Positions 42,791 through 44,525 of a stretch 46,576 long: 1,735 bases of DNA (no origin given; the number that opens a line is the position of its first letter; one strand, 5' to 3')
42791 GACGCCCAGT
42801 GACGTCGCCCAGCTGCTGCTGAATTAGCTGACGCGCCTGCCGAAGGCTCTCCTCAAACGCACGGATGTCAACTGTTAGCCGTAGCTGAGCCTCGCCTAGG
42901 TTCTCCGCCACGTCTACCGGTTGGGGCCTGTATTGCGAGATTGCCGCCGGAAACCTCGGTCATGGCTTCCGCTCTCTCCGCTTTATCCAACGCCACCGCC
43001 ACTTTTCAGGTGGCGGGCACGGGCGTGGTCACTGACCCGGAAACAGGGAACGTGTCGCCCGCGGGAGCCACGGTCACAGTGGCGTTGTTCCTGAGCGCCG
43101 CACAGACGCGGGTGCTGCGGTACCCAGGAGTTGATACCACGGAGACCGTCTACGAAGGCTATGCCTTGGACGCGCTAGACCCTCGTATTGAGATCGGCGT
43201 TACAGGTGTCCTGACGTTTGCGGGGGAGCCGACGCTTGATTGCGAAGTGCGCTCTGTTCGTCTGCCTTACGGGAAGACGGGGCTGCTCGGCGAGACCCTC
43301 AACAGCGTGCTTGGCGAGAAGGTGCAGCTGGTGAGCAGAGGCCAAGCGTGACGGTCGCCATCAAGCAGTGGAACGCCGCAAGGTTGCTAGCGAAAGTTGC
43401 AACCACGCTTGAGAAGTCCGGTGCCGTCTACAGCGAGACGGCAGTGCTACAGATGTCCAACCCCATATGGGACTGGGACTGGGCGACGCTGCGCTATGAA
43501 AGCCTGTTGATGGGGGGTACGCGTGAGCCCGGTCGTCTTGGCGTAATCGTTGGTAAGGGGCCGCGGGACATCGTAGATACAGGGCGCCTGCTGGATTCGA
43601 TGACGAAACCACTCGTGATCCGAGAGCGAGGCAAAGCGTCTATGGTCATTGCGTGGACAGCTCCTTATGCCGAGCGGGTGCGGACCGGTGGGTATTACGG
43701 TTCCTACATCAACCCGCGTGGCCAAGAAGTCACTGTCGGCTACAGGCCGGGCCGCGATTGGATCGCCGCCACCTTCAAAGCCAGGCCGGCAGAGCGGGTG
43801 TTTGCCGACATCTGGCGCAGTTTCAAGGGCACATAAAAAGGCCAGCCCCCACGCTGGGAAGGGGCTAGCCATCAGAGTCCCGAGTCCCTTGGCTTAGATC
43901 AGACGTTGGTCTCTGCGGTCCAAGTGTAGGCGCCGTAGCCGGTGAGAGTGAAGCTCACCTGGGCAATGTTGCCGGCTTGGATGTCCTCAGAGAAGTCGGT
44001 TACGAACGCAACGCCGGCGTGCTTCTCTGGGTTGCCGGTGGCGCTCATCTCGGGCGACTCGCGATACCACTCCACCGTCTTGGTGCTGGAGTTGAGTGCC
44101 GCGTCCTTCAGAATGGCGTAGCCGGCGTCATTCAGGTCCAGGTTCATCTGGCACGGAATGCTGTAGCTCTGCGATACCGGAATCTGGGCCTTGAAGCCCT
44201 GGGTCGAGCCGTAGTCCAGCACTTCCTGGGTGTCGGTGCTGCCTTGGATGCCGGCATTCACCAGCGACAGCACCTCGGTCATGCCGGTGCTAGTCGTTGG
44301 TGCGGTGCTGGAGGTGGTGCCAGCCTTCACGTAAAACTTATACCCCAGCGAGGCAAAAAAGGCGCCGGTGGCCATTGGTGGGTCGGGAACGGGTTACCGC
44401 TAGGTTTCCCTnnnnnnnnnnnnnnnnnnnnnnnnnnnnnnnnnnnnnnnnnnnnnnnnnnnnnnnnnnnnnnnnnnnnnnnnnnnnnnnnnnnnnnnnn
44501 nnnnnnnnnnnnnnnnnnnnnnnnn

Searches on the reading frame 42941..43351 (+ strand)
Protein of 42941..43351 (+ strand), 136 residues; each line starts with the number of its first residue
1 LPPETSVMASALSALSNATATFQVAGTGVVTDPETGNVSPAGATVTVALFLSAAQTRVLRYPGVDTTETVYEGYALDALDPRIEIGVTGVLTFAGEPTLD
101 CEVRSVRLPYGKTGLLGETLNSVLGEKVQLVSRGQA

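Call 20: search_protein_families(library=phrogs, proteins=[window:42941-43351:+], max_evalue=0.01)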
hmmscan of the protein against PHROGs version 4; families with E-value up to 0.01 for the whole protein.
window:42941-43351:+ (136 aa): 0 families

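Call 35: search_protein_families(library=pfam, proteins=[window:42941-43351:+], max_evalue=1)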
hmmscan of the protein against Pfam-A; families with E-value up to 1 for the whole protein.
window:42941-43351:+ (136 aa): 0 families

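Call 62: search_solved_structures(query=A4, max_evalue=5)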
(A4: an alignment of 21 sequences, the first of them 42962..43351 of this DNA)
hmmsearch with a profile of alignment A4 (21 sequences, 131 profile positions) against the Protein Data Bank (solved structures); distinct sequences matched with E-value up to 5: 5.
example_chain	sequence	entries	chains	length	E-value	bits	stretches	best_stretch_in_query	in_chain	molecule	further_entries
2qos_C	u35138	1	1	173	0.78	13.2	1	93-122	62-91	Complement component 8, gamma polypeptide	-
2ovd_A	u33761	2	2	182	0.9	13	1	93-122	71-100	Complement component 8, gamma polypeptide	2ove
1iw2_A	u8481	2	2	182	0.97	12.9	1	93-122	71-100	Complement Protein C8gamma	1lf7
3k6r_A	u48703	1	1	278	1.5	12.3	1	43-85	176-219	putative transferase PH0793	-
3a25_A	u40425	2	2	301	1.7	12.1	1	43-85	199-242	Uncharacterized protein PH0793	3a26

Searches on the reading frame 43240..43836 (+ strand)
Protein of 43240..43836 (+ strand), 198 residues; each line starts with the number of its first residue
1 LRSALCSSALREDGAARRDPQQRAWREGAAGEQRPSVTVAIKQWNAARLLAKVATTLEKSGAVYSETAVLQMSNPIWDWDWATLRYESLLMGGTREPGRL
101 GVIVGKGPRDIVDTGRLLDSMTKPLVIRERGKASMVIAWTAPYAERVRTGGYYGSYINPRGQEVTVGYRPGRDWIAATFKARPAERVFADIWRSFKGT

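Call 20: search_protein_families(library=phrogs, proteins=[window:43240-43836:+], max_evalue=0.01)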
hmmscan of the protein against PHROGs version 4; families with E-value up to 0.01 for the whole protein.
window:43240-43836:+ (198 aa): 0 families

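Call 35: search_protein_families(library=pfam, proteins=[window:43348-43836:+], max_evalue=1)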
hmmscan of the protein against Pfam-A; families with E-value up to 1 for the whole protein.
window:43348-43836:+ (162 aa): 0 families

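Call 61: search_solved_structures(query=A3, max_evalue=5)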
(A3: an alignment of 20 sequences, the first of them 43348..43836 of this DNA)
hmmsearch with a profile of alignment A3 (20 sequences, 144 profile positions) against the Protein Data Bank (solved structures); distinct sequences matched with E-value up to 5: 0.

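Call 74: search_protein_families(library=phrogs, alignment_id=A3, max_evalue=0.01)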
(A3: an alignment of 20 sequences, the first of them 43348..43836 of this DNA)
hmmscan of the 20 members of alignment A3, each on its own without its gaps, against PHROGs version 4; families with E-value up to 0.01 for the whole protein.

A. member 1, window:43348-43836:+ (162 aa): 0 families

B. families by the number of members that match (of 20 scanned): 1 family
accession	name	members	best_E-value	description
phrog_8611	-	1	0.00025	-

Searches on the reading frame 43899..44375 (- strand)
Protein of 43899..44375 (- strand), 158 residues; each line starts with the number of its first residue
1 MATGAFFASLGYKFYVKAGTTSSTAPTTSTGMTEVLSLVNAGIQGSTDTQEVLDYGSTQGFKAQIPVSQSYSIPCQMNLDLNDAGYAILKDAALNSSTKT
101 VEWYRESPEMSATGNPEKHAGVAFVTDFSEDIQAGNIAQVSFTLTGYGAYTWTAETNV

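Call 3: search_protein_families(library=pfam, proteins=[window:43899-44375:-], max_evalue=1)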
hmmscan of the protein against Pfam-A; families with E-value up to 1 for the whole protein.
window:43899-44375:- (158 aa): 1 family
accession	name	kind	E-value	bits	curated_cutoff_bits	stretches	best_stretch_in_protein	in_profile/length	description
PF06199.17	Phage_tail_2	-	0.008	16.7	23.8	1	31-151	19-131/132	Phage tail tube protein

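Call 4: search_protein_families(library=phrogs, proteins=[window:43899-44375:-], max_evalue=1)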
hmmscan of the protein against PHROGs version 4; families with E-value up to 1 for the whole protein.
window:43899-44375:- (158 aa): 5 families
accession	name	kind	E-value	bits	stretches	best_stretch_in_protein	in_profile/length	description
phrog_38654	-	tail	9.8e-15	56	1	22-155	82-215/226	tail protein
phrog_1407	-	tail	1.8e-11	45.1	1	28-156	40-167/258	major tail protein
phrog_158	-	tail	0.00025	21.6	1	5-156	15-162/376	major tail protein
phrog_3884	-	tail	0.0086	16.9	1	33-153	31-153/162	major tail protein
phrog_29752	-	unknown function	0.018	15.8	1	4-81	87-166/195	-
